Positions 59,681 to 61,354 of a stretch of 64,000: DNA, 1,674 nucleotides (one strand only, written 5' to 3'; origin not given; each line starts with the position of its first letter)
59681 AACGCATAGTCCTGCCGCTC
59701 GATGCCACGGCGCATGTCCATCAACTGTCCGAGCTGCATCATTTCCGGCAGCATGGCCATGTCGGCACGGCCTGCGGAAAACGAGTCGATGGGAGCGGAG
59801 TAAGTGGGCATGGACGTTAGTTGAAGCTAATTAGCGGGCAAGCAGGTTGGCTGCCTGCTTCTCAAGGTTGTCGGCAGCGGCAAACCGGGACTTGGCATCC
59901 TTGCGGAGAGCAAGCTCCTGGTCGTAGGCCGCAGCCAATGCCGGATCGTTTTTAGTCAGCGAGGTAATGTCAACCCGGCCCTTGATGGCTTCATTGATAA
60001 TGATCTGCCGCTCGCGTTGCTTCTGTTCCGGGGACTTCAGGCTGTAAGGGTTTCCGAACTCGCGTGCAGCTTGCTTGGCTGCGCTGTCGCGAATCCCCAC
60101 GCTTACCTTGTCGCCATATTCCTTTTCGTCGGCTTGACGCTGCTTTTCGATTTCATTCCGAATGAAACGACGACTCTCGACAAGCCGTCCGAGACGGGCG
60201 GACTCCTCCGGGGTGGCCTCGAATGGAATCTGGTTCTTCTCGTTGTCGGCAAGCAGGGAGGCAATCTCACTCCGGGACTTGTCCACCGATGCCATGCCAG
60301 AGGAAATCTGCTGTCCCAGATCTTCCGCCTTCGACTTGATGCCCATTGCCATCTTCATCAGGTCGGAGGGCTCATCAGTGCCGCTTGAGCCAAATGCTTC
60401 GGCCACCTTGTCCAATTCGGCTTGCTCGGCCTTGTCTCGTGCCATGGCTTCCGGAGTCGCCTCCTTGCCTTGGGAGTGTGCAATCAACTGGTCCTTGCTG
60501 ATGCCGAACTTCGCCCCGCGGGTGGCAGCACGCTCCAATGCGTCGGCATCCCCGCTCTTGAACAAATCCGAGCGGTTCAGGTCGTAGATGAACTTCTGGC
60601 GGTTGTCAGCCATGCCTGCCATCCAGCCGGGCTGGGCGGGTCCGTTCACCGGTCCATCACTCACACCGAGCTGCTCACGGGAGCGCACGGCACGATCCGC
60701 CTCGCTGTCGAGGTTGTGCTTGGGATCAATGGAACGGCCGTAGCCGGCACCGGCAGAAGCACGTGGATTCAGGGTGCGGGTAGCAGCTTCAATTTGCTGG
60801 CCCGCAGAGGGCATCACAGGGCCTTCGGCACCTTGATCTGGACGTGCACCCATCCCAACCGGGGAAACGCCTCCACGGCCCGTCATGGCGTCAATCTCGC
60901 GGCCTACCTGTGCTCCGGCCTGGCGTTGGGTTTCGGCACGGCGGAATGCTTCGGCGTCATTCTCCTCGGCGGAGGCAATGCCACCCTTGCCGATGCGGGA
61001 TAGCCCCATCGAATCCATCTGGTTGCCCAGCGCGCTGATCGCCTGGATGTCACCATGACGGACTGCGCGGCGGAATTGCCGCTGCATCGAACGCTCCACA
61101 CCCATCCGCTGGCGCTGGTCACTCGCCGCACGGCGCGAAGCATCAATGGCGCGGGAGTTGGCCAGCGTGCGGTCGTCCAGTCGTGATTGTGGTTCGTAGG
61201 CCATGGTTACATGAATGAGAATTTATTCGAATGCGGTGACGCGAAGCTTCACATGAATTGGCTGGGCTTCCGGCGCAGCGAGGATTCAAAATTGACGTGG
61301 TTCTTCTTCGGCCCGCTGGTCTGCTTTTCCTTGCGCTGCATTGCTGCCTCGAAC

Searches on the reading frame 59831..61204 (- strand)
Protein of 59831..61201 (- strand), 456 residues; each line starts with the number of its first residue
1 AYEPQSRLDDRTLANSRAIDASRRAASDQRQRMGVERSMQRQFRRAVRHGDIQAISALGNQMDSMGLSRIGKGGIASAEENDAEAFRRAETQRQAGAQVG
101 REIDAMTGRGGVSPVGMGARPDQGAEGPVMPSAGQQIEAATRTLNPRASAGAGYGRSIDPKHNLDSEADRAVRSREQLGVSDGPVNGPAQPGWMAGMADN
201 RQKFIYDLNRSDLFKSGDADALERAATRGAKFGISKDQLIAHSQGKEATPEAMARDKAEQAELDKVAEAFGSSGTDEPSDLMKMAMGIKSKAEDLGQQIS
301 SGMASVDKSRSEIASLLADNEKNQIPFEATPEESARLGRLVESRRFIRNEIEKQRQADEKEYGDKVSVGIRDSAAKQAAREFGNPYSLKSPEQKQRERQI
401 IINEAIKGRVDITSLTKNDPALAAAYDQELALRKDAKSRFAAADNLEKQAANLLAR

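Call 27: search_protein_families(library=pfam, proteins=[window:59831-61201:-], max_evalue=0.001)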
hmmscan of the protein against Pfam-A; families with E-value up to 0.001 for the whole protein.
window:59831-61201:- (456 aa): 0 families

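Call 28: search_protein_families(library=phrogs, proteins=[window:59834-61204:-], max_evalue=0.001)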
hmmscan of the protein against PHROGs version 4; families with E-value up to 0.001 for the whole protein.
window:59834-61204:- (457 aa): 0 families

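Call 47: find_encoding_contigs(protein=window:59834-61204:-, flank=10000, max_places=1)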
Protein window:59834-61204:- (457 aa): 3 contigs read that carry it; 1 place shown.
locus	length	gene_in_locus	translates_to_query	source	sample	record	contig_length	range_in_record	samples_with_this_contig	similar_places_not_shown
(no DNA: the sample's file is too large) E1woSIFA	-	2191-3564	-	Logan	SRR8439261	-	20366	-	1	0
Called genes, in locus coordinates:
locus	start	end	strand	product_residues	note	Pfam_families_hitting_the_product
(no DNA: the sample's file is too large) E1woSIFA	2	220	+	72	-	?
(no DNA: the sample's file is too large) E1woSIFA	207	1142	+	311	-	-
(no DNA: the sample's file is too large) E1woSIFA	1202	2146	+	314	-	-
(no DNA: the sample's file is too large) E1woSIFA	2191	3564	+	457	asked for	-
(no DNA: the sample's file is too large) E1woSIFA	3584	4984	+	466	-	-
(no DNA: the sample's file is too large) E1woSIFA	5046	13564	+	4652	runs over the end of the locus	-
